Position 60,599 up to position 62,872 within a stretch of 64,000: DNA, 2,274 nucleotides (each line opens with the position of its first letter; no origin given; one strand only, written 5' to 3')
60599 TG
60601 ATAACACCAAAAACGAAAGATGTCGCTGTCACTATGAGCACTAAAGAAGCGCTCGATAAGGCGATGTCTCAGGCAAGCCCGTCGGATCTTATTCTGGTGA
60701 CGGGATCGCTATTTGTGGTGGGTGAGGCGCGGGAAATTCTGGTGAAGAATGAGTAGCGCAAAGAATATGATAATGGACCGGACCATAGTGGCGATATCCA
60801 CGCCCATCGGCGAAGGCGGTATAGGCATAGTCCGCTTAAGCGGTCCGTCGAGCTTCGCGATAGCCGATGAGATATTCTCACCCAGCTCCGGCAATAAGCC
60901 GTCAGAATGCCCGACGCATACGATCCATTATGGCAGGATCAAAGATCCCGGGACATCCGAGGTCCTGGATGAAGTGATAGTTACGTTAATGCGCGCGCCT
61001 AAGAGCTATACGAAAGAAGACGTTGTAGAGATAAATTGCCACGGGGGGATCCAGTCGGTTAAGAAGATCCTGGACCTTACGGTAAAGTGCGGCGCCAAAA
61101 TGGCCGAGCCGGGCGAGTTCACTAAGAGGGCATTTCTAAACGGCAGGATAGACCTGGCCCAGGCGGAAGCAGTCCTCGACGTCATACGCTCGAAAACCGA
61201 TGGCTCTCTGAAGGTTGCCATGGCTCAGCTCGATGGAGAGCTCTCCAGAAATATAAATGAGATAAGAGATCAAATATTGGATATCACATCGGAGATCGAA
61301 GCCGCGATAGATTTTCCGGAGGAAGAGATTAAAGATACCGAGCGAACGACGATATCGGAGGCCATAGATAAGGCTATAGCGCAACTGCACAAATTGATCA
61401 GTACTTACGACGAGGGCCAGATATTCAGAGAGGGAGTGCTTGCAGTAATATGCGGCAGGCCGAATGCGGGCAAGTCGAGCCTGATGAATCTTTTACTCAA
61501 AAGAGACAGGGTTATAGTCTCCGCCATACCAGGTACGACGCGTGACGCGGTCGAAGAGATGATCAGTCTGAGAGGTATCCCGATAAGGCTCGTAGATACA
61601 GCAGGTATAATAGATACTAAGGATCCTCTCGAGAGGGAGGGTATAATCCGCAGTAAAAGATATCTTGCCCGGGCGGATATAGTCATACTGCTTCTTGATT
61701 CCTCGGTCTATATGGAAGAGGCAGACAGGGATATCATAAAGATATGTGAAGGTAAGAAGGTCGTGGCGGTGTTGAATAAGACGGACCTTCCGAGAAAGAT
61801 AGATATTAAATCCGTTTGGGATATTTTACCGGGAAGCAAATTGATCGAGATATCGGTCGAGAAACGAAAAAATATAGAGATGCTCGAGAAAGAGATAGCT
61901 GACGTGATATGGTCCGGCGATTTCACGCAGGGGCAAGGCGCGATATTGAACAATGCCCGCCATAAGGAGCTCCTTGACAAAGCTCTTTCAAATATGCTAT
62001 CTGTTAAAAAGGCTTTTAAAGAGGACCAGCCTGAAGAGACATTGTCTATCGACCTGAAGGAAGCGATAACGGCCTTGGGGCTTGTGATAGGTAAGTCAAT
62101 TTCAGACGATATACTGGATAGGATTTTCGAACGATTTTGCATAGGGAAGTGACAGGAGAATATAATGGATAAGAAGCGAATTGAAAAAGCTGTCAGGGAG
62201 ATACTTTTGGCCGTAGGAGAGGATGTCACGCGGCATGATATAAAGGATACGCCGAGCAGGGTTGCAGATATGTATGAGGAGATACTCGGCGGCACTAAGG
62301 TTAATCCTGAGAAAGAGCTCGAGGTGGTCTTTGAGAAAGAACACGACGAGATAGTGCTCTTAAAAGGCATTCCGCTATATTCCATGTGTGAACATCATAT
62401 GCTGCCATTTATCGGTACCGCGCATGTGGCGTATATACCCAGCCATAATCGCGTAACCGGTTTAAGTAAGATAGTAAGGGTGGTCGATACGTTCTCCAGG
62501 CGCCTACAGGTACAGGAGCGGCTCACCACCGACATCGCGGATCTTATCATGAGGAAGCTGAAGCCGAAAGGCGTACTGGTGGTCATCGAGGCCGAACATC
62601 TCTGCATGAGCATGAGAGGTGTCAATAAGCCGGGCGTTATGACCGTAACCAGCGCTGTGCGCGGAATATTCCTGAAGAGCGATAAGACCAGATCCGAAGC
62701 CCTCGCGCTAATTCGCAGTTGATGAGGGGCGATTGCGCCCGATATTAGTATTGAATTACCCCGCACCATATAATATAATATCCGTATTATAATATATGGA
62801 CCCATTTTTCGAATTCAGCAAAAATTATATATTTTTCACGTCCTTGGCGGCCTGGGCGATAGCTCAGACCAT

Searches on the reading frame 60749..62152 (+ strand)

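Call 55: search_protein_families(library=pfam, proteins=[window:60749-62152:+], max_evalue=0.001)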
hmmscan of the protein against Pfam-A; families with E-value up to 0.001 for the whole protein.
window:60749-62152:+ (467 aa): 7 families
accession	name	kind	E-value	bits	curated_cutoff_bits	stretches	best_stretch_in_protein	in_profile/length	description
PF12631.12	MnmE_helical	-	1.4e-57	195.7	40.1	1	136-464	1-211/211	MnmE helical domain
PF10396.14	TrmE_N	-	2.4e-44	150.7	29.8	1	12-133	1-117/117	GTP-binding protein TrmE N-terminus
PF01926.29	MMR_HSR1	-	2e-26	92.7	21.9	1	233-344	3-113/113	50S ribosome-binding GTPase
PF02421.24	FeoB_N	-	1.6e-10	41.2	27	1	233-383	4-156/156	Ferrous iron transport protein B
PF00350.29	Dynamin_N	-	2.6e-07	31.2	27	0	233-265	2-34/168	Dynamin family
PF03193.22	RsgA_GTPase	-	6.3e-05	23.3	30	0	229-261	106-138/174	RsgA GTPase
PF04548.22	AIG1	-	0.0004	20.2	27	1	233-323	4-98/212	AIG1 family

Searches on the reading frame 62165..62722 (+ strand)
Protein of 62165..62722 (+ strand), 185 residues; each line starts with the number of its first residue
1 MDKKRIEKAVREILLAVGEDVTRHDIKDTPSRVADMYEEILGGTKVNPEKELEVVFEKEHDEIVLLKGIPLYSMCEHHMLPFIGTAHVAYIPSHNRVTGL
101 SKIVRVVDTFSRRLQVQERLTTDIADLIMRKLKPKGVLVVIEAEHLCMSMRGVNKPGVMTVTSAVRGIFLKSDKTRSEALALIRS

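Call 55: search_protein_families(library=pfam, proteins=[window:62165-62722:+], max_evalue=0.001)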
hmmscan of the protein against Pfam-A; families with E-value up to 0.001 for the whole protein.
window:62165-62722:+ (185 aa): 1 family
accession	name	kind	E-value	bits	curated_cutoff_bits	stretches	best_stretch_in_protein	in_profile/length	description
PF01227.27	GTP_cyclohydroI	-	2.6e-74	249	27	1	6-183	1-178/179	GTP cyclohydrolase I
